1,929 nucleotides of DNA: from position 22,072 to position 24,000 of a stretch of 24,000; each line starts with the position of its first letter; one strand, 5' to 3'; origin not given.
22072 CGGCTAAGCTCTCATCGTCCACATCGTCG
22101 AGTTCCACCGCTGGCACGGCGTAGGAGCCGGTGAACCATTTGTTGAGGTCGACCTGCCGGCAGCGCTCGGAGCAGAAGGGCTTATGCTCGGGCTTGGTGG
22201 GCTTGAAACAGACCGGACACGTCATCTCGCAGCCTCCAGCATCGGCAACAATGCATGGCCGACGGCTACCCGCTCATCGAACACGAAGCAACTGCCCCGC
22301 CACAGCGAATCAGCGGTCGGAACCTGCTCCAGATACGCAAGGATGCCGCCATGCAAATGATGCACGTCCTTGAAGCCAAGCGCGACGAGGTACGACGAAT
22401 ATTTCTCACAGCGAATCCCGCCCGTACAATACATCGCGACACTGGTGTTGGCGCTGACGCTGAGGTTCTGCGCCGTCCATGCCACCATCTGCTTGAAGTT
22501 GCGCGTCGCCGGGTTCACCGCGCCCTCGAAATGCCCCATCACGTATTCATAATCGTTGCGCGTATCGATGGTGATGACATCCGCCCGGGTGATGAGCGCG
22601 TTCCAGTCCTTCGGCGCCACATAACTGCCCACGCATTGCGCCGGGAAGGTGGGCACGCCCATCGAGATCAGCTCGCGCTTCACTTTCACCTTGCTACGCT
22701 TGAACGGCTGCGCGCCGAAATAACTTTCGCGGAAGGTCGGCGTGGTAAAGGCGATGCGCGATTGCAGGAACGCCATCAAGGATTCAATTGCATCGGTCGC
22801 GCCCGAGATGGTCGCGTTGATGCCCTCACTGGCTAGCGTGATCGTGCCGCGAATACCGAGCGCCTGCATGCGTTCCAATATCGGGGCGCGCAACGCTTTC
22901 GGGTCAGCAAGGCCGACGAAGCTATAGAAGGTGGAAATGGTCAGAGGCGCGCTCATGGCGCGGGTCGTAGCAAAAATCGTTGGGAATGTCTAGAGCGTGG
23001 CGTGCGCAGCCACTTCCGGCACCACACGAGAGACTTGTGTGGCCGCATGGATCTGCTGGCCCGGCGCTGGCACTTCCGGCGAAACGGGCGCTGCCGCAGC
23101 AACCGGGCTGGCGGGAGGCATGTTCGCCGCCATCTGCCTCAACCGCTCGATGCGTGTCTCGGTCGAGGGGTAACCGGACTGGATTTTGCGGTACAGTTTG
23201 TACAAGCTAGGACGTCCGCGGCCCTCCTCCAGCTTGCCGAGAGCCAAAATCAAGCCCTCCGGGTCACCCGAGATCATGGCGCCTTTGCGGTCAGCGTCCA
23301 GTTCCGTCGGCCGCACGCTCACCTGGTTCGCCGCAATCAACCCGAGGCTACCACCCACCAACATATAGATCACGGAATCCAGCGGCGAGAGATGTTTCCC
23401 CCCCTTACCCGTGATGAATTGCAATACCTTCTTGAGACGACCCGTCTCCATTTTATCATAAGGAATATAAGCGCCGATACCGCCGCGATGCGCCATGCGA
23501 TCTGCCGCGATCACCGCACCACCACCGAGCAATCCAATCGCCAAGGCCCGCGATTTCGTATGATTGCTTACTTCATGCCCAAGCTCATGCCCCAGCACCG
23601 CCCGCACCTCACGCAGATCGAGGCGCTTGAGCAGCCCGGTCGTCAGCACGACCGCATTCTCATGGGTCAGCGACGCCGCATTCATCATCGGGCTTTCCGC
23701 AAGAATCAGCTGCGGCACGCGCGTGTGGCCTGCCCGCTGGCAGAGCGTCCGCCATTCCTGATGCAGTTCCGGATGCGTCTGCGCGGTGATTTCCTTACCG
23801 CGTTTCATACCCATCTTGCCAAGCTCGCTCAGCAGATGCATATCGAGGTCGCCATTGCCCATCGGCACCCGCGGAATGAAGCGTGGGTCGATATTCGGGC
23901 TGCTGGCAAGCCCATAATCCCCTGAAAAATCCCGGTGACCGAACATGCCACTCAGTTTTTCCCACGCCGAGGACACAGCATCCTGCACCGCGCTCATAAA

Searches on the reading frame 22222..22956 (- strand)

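Call 72: search_protein_families(library=pfam, proteins=[window:22222-22956:-], max_evalue=0.0001)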
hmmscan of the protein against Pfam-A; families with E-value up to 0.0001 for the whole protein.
window:22222-22956:- (244 aa): 2 families
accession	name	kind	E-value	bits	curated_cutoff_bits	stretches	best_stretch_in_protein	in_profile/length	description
PF17773.7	UPF0176_N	-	3.2e-24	85.6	26.2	1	6-95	2-91/92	UPF0176 acylphosphatase like domain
PF00581.25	Rhodanese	-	4.5e-12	46.7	22.2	1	117-210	4-101/102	Rhodanese-like domain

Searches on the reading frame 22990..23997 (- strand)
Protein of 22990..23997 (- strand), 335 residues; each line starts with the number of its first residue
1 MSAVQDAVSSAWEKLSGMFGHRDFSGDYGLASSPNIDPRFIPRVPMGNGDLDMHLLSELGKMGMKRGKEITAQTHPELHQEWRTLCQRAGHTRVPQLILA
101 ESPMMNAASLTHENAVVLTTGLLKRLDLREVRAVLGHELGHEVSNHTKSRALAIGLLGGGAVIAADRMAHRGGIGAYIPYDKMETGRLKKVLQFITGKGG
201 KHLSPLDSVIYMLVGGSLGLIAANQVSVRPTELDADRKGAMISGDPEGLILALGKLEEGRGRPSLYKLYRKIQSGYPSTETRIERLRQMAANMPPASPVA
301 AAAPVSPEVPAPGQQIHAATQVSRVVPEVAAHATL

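Call 72: search_protein_families(library=pfam, proteins=[window:22990-23997:-], max_evalue=0.0001)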
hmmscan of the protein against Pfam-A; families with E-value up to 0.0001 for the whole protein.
window:22990-23997:- (335 aa): 1 family
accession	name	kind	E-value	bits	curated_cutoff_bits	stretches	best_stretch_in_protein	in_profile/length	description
PF01435.24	Peptidase_M48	-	7e-17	62.3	20.3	1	73-289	2-185/186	Peptidase family M48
